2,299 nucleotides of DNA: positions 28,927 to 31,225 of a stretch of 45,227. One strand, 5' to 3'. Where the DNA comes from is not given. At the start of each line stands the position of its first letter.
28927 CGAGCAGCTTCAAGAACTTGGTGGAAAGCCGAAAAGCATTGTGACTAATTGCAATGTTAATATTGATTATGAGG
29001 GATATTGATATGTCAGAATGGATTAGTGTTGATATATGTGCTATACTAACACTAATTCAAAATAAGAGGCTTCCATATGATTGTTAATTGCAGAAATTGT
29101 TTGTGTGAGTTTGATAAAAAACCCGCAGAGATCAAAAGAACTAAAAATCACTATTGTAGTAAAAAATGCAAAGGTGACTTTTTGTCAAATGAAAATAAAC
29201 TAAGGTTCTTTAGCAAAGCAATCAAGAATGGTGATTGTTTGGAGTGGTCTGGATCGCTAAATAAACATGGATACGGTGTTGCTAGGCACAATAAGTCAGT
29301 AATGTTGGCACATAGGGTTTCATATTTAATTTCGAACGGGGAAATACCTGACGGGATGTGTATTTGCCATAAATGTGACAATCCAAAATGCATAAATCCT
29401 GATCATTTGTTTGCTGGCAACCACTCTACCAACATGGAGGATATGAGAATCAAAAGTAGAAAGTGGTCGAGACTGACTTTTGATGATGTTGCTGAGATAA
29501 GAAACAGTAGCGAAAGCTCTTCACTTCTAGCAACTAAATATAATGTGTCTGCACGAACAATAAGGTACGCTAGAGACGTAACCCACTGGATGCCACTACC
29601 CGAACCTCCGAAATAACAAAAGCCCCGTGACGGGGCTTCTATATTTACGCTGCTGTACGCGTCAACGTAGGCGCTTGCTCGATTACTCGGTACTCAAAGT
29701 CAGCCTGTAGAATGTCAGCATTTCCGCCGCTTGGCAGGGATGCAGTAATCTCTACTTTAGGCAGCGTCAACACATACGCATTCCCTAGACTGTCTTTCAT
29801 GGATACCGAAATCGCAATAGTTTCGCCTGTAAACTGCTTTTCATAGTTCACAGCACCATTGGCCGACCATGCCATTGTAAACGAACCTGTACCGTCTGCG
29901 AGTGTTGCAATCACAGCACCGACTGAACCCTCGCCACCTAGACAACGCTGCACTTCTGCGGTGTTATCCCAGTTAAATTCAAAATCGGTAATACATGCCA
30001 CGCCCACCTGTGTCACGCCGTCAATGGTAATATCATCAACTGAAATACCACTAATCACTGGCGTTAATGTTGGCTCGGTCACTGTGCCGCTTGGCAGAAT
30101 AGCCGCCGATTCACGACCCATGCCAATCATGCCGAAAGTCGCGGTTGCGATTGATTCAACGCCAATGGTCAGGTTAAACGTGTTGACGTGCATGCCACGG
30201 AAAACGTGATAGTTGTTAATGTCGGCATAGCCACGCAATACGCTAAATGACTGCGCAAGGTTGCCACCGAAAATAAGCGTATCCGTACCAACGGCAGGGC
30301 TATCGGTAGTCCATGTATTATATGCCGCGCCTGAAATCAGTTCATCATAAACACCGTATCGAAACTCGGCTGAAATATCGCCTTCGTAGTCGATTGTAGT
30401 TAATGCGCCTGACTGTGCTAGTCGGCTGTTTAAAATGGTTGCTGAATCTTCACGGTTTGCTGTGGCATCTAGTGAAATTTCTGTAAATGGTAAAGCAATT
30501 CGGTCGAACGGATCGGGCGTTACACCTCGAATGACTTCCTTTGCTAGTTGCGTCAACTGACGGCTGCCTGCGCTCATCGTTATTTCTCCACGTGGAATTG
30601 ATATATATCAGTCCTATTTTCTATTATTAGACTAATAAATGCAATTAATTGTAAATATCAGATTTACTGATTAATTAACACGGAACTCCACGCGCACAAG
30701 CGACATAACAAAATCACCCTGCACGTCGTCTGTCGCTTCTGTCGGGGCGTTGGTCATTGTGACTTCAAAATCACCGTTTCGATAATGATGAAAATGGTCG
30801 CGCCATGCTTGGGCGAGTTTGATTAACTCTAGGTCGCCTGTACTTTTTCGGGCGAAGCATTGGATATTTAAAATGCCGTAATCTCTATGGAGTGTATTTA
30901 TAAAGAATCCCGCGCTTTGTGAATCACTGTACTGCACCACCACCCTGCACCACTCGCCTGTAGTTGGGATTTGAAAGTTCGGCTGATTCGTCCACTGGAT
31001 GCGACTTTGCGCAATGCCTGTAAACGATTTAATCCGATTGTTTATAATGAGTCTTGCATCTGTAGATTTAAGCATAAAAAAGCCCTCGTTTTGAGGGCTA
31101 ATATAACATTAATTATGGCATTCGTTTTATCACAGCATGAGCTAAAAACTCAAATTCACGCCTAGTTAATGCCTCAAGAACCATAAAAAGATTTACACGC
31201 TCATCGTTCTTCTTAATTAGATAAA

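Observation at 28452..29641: Strong-promoter antisense island with an HNH endonuclease splitting the major-tail / G-GT-tape-measure operon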

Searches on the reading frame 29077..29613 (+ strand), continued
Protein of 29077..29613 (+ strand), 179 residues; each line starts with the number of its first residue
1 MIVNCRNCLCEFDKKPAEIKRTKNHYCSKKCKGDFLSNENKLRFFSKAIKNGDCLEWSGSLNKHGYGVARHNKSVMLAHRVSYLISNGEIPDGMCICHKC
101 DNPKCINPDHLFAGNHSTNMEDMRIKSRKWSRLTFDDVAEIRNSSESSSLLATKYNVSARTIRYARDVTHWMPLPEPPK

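Call 80: fold_search(model_id=the predicted structure, library=pdb)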
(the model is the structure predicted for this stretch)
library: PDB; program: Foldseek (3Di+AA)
matches with E <= 10: 124; with E <= 0.001: 0
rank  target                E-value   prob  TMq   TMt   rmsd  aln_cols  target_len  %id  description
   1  1u3e_M                1.9e-02  0.97  0.30  0.31  13.4       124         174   14  DNA binding and cleavage by the HNH homing endonuclease I-HmuI (released 2004-08-31)
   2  1a74_A                2.3e-02  0.91  0.23  0.25   6.7        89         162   24  I-PPOL HOMING ENDONUCLEASE/DNA COMPLEX (released 1998-06-22)
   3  2o6m_A                3.2e-02  0.87  0.23  0.25   6.8        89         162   22  H98Q mutant of the homing endonuclease I-PPOI complexed with DNA (released 2007-10-30)
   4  1evw_A                4.1e-02  0.84  0.23  0.25   7.5        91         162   23  L116A MUTANT OF THE HOMING ENDONUCLEASE I-PPOI COMPLEXED TO HOMING SITE DNA. (released 2000-08-03)
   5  1cyq_A                5.2e-02  0.85  0.24  0.26   6.6        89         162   21  INTRON ENCODED HOMING ENDONUCLEASE I-PPOI (H98A)/DNA HOMING SITE COMPLEX (released 1999-11-19)
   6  1u8b_A                1.6e+00  0.08  0.17  0.22  10.9       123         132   10  Crystal structure of the methylated N-ADA/DNA complex (released 2005-10-11)
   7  4tma_K                1.8e+00  0.16  0.16  0.43   7.5        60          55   23  Crystal structure of gyrase bound to its inhibitor YacG (released 2014-07-23)
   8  5mey_A                1.9e+00  0.23  0.27  0.37   7.4        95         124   10  Crystal structure of Smad4-MH1 bound to the GGCGC site. (released 2017-11-15)
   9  5nm9_A                2.5e+00  0.16  0.26  0.36   7.4       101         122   11  Crystal structure of the placozoa Trichoplax adhaerens Smad4-MH1 bound to the GGCGC site. (released 2017-11-15)
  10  9nhc_A                2.5e+00  0.02  0.14  0.05  16.8       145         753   12  Cryo-EM structure of SIWI-piRNA-target(49-nt)-GTSF1-Maelstrom complex (released 2025-09-17)
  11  6zmn_B                2.7e+00  0.09  0.24  0.34  10.7       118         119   18  Crystal structure of the Smad3-Smad5 MH1 domain chimera bound to the GGCGC site (released 2020-08-26)
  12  7ah9_5O               2.7e+00  0.03  0.14  0.06  19.5       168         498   12  Substrate-engaged type 3 secretion system needle complex from Salmonella enterica typhimurium - SpaR state 1 (released 2021-03-17)
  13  3qsv_D                2.8e+00  0.20  0.26  0.35   6.0        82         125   11  Structural basis for DNA recognition by constitutive Smad4 MH1 dimers (released 2011-06-22)
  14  4tma_J                3.0e+00  0.13  0.17  0.42   7.0        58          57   24  Crystal structure of gyrase bound to its inhibitor YacG (released 2014-07-23)
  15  5o8z_B                3.0e+00  0.12  0.16  0.14   9.8        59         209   17  Conformational dynamism for DNA interaction in Salmonella typhimurium RcsB response regulator. (released 2017-11-15)
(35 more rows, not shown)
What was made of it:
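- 29077..29616 (+): HNH_3 endonuclease ORF, 179 aa: N-terminal Cys4 ribbon, HNH core, C-terminal three-helix domain, then a borrowed DUF551 tail. Best PDB fold match is I-HmuI, prob 0.97, E 0.019 (call 80)
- On HNH_3 / His-Me finger endonuclease: Foldseek's top hits are I-HmuI (prob 0.97) and I-PpoI, but with E 0.02 and TM 0.3 (call 80).
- Closest known: I-HmuI. Same: It is the best PDB fold match (call 80).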

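Call 100: get_annotated_region(hit=H46, flank=400)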
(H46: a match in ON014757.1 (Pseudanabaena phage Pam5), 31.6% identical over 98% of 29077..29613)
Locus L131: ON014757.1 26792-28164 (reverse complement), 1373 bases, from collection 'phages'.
description: Pseudanabaena phage Pam5, complete genome.
organism: Pseudanabaena phage Pam5 (NCBI taxid 2936521)
taxonomy: Viruses; Duplodnaviria; Heunggongvirae; Uroviricota; Caudoviricetes
host: Pseudanabaena sp.; source: water samples from the Lake Chaohu; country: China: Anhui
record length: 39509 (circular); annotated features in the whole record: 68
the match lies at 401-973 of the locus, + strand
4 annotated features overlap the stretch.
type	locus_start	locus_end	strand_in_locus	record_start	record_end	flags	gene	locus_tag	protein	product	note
CDS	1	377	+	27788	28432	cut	-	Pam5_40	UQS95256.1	recombination protein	Recombination protein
CDS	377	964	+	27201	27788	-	-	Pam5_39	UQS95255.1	hypothetical protein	-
CDS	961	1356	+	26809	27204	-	-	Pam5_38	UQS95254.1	NinB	-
CDS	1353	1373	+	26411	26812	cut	-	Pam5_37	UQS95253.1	hypothetical protein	-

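Call 101: get_annotated_region(hit=H67, flank=400)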
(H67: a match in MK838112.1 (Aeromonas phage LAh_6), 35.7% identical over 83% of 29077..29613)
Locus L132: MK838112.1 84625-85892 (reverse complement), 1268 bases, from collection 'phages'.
description: Aeromonas phage LAh_6, complete genome.
organism: Aeromonas phage LAh_6 (NCBI taxid 2591030)
taxonomy: Viruses; Duplodnaviria; Heunggongvirae; Uroviricota; Caudoviricetes; Lahexavirus; Lahexavirus LAh6
host: Aeromonas hydrophila; source: -; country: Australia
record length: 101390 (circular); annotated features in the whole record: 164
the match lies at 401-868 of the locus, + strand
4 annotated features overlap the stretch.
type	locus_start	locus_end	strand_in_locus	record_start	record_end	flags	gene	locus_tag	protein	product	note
CDS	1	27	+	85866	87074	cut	-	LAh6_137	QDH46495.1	putative glutathionylspermidine synthetase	-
CDS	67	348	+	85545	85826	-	-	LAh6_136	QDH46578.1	hypothetical protein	hypothetical protein 90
CDS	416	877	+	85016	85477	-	-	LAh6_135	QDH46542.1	putative HNH endonuclease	-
CDS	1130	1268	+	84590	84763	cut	-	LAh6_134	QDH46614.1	hypothetical protein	hypothetical protein 89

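Call 107: search_protein_representatives(protein=window:29077-29613:+)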
Query: 179 residues. Proteins with E-value up to 0.001 (for the whole library): 189842; up to 1e-10: 95039; up to 1e-30: 400. The best 150 are listed.
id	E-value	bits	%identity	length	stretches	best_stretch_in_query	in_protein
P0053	1.9e-65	236.5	42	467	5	44-162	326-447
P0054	7.9e-63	228.0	55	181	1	1-179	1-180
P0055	1.8e-52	194.3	35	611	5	43-163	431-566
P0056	1.0e-49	185.3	49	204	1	2-178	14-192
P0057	9.2e-48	178.9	46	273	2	41-162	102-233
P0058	4.3e-47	176.7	41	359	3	41-129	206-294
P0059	4.4e-47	176.7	38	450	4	52-128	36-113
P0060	4.9e-47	176.5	44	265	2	42-177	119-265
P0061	8.7e-47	175.7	54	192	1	1-167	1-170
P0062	2.6e-46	174.2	35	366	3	39-128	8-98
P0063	2.8e-46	174.0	41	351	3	38-158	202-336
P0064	5.9e-46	173.0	45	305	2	24-129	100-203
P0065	1.2e-45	172.0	49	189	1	2-168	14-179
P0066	4.9e-45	170.0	40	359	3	1-128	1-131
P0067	7.9e-45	169.3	47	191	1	1-173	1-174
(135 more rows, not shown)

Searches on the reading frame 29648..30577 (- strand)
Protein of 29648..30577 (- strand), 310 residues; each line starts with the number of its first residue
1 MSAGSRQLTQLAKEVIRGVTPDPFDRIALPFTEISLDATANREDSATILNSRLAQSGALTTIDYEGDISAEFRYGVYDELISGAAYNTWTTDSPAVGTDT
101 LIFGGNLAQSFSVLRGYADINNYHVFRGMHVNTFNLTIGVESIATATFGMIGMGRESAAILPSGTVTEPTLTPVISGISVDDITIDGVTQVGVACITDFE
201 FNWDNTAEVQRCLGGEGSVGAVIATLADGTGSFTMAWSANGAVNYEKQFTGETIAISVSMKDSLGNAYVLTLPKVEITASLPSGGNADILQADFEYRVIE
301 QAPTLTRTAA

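Call 6: search_protein_families(library=pfam, proteins=[window:29648-30577:-], max_evalue=0.1)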
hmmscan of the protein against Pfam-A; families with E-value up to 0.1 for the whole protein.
window:29648-30577:- (310 aa): 1 family
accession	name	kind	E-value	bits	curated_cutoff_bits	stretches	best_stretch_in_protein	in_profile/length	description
PF18906.5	Phage_tube_2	-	8.9e-38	130.8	27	1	4-297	1-265/266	Phage tail tube protein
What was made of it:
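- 29645..30577 (-): Tail tube gene; forms the right border of the slot. Phage_tube_2, E=8.9e-38 (call 6)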

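Call 7: search_protein_families(library=phrogs, proteins=[window:29648-30577:-], max_evalue=0.01)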
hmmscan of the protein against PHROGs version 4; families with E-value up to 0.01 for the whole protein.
window:29648-30577:- (310 aa): 2 families
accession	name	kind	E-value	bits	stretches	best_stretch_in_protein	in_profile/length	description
phrog_290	-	tail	5.3e-72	244.4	1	1-308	13-327/411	minor tail protein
phrog_18978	-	unknown function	2.5e-14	54.5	1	1-114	1-107/108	-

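Call 8: search_dna_similar(query=window:29648-30577:-, collection=phages, mode=protein, max_rows=40)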
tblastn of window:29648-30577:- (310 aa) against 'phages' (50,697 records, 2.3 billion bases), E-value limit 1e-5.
Records with a match: 296; places in all: 298; records where one place covers at least 80% of the query: 219.
Best place of each record, by identity: <60% 296.
By first word of the organism name: Acinetobacter 60; Escherichia 50; Pseudomonas 48; Caulobacter 29; Vibrio 21; Xanthomonas 17; Klebsiella 12; Enterobacteria 8; Brevundimonas 7; Serratia 6; and 18 more.
By host as written in the record: Escherichia coli 27; - 23; Acinetobacter baumannii 21; Pseudomonas aeruginosa 17; Caulobacter vibrioides CB15 10; Escherichia coli K-12 7; Escherichia coli K-12 MG1655 7; Serratia marcescens 6; and 102 more.
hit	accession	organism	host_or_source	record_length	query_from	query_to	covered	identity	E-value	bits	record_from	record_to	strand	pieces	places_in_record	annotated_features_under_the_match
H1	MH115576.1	Acinetobacter phage AM106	Acinetobacter baumannii NIPH 329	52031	1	310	100%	50.2%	7e-99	324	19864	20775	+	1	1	tail tube protein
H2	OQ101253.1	Acinetobacter phage Aclw_9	Acinetobacter baumannii 703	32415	1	310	100%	50.2%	2e-98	323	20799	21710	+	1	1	record has no annotation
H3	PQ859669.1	Acinetobacter phage phi1_092021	Acinetobacter baumannii 090888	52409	1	310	100%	50.2%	2e-98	323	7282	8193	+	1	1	minor tail protein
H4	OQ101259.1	Acinetobacter phage Acba_18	Acinetobacter baumannii 703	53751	1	310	100%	50.2%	2e-98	323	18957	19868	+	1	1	record has no annotation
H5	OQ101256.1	Acinetobacter phage Acba_14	Acinetobacter baumannii 1971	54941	1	310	100%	50.2%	2e-98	323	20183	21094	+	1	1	tail tube protein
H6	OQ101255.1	Acinetobacter phage Acba_13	Acinetobacter baumannii 1326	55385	1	310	100%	50.2%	2e-98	323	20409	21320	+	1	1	tail tube protein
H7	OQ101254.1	Acinetobacter phage Acba_11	Acinetobacter baumannii 1326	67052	1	310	100%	50.2%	2e-98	323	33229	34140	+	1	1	tail tube protein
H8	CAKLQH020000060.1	Acinetobacter phage MD-2021a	not known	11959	1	310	100%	50.2%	2e-98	322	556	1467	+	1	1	Uncharacterised protein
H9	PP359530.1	Acinetobacter phage vB_AbaSI_1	Acinetobacter baumannii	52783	1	310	100%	50.2%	2e-98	322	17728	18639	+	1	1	tail tube protein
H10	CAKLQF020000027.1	Acinetobacter phage MD-2021a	not known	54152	1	310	100%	50.2%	2e-98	322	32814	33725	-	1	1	Uncharacterised protein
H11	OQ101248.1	Acinetobacter phage Acba_3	Acinetobacter baumannii 1971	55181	1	310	100%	49.8%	1e-97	320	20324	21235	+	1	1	tail tube protein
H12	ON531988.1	Acinetobacter phage TCUAN1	Actinebacter nosocomialis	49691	1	310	100%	49.2%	6e-94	310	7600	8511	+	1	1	tail tube protein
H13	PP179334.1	Pseudomonas phage Aurca01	Pseudomonas syringae CC1557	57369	1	310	100%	40.7%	2e-59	210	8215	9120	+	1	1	putative major tail protein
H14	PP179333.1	Pseudomonas phage Cruim01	Pseudomonas syringae CC1557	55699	1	310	100%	40.7%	8e-59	209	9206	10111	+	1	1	putative major tail protein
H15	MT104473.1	Pseudomonas phage MR13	-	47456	1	310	100%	40.4%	1e-59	211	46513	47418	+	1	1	hypothetical protein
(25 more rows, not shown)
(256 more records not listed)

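Call 11: get_annotated_region(hit=H1, flank=5000)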
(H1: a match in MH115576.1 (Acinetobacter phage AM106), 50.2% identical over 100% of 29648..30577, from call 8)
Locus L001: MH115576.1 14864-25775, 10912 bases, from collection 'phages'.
description: Acinetobacter phage AM106, complete genome.
organism: Acinetobacter phage AM106 (NCBI taxid 2163986)
taxonomy: Viruses; Duplodnaviria; Heunggongvirae; Uroviricota; Caudoviricetes
host: Acinetobacter baumannii NIPH 329; source: Moscow river water; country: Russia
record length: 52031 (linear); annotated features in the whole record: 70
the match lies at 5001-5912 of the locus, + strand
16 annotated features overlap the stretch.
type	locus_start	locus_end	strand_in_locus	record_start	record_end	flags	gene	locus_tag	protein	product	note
CDS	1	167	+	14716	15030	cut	-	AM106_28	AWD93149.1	hypothetical protein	orf28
CDS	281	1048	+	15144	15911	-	-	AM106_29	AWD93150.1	hypothetical protein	PF06810.10 protein family; orf29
CDS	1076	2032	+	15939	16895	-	-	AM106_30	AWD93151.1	main capsid protein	orf30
CDS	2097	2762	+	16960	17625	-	-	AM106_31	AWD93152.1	hypothetical protein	orf31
CDS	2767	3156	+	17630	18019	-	-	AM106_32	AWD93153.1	putative head to tail connection protein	orf32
CDS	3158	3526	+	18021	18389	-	-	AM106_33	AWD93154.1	head tail attachment protein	orf33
CDS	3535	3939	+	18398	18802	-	-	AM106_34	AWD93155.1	putative proteinase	orf34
CDS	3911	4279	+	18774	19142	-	-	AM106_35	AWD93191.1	putative tail completion protein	orf35; putative tail completion protein; phage P2 gpS family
CDS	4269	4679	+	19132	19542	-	-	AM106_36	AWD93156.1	putative portal protein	orf36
CDS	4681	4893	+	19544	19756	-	-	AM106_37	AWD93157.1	hypothetical protein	orf37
CDS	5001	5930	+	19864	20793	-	-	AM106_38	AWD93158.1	tail tube protein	orf38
CDS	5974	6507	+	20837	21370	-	-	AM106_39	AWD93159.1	tail assembly chaperone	orf39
CDS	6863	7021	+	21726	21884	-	-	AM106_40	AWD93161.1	putative toxin HicA3-type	orf40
CDS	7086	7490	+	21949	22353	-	-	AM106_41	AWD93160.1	putative antitoxin HicB3-type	orf41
CDS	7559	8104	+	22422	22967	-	-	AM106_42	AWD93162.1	putative outer membrane protein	orf42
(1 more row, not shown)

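Call 12: get_annotated_region(hit=H13, flank=5000)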
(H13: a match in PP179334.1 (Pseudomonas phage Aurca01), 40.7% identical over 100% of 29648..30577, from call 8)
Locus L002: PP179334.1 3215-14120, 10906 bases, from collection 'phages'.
description: Pseudomonas phage Aurca01, complete genome.
organism: Pseudomonas phage Aurca01 (NCBI taxid 3138527)
taxonomy: Viruses
host: Pseudomonas syringae CC1557; source: apricot soil; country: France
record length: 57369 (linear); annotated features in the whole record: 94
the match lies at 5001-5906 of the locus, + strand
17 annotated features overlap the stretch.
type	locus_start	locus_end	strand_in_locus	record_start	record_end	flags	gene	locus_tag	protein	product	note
CDS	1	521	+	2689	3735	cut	-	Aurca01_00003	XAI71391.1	putative head protein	[Salmonella phage vB_SenS_AG11]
CDS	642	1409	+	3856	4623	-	-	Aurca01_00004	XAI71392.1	hypothetical protein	-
CDS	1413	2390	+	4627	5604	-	-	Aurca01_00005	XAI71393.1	putative major capsid protein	[Escherichia phage K1ind1]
CDS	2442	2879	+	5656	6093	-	-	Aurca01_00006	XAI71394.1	hypothetical protein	-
CDS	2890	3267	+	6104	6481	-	-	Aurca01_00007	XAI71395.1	putative head-tail joining protein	[Acinetobacter phage vB_AbaS_TRS1]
CDS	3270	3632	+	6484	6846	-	-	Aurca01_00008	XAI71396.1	glutamate 5-kinase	[Acinetobacter phage YMC11/11/R3177]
CDS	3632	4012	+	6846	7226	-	-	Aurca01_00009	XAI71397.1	virion structural protein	[Pseudomonas phage PaMx25]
CDS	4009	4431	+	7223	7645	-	-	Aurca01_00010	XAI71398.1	putative tail terminator protein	[Acinetobacter phage vB_AbaS_TRS1]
CDS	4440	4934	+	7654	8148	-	-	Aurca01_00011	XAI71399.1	hypothetical protein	-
CDS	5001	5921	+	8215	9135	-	-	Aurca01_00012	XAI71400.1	putative major tail protein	[Acinetobacter phage vB_AbaS_TRS1]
CDS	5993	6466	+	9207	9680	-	-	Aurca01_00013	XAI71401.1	putative tail assembly chaperone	[Acinetobacter phage vB_AbaS_TRS1]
CDS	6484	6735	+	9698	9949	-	-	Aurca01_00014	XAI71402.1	putative tail assembly chaperone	[Acinetobacter phage vB_AbaS_TRS1]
CDS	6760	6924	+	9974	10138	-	-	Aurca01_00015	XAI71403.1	hypothetical protein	-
CDS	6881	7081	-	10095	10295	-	-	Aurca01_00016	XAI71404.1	hypothetical protein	-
CDS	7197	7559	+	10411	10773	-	-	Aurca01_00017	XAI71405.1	hypothetical protein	ORF031 [Staphylococcus phage 3A]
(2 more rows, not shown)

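Call 14: find_related_loci(query=window:29648-30577:-, collection=viral_contigs, flank=4000)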
Query window:29648-30577:- (310 aa) in viral_contigs; peptide patterns used: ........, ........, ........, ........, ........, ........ (x = any residue, [..] = any of these).
9 stretches matched a pattern; 5 encode a relative of the query (tblastn E <= 1e-3); 5 distinct loci.
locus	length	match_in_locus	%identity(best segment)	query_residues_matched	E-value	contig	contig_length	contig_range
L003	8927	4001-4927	99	1-309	0e+0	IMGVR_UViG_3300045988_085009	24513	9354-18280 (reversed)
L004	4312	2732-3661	95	1-310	0e+0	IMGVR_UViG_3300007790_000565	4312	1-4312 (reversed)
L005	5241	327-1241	62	1-305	1e-133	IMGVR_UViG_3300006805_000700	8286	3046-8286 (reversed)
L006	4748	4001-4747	62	1-249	5e-96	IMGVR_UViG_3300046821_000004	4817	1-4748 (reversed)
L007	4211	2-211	94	239-308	4e-39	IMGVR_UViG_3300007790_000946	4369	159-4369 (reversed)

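Call 27: find_related_loci(query=window:29648-30577:-, collection=metagenome_contigs, flank=4500)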
Query window:29648-30577:- (310 aa) in metagenome_contigs; peptide patterns used: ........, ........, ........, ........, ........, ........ (x = any residue, [..] = any of these).
75 stretches matched a pattern; 8 encode a relative of the query (tblastn E <= 1e-3); 7 distinct loci.
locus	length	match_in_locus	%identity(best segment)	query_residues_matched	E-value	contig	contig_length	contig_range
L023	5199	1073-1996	96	1-308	0e+0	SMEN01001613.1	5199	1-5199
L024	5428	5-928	94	1-308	0e+0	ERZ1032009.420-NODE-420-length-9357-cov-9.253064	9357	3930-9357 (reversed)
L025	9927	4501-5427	99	1-309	0e+0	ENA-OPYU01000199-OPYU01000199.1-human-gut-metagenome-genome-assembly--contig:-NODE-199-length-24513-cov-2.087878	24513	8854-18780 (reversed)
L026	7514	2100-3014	62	1-305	3e-133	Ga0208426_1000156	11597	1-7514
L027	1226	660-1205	90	1-182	4e-119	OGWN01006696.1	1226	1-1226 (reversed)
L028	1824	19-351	97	200-310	4e-70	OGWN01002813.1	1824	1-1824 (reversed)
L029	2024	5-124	100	271-310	1e-20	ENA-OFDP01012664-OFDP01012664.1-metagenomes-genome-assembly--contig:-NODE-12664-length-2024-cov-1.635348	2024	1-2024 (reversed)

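Call 28: find_related_loci(query=window:29648-30577:-, collection=genome_contigs, flank=4500)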
Query window:29648-30577:- (310 aa) in genome_contigs; peptide patterns used: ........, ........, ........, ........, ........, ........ (x = any residue, [..] = any of these).
65 stretches matched a pattern, but none encodes a relative of the query by tblastn (E <= 1e-3).
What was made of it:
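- Tried and rejected: The genome_contigs scan with the tube protein found no relative (call 28), so no host or prophage copy was identified.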

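Call 68: search_protein_families(library=phrogs, proteins=[L001:4681-4890:+], max_evalue=0.00001)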
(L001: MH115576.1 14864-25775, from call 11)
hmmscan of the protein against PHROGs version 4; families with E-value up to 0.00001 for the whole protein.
L001:4681-4890:+ (70 aa): 1 family
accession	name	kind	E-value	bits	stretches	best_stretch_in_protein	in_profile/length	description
phrog_1707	-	unknown function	9.8e-40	135.8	1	1-70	1-70/72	-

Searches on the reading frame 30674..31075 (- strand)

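Call 6: search_protein_families(library=pfam, proteins=[window:30674-31075:-], max_evalue=0.1)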
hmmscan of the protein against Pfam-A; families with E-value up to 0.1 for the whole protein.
window:30674-31075:- (134 aa): 0 families

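Call 7: search_protein_families(library=phrogs, proteins=[window:30674-31075:-], max_evalue=0.01)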
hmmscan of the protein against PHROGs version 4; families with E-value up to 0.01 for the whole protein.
window:30674-31075:- (134 aa): 1 family
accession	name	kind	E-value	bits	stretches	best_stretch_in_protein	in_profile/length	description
phrog_179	-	connector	3.1e-23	83.1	1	2-133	16-148/162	tail terminator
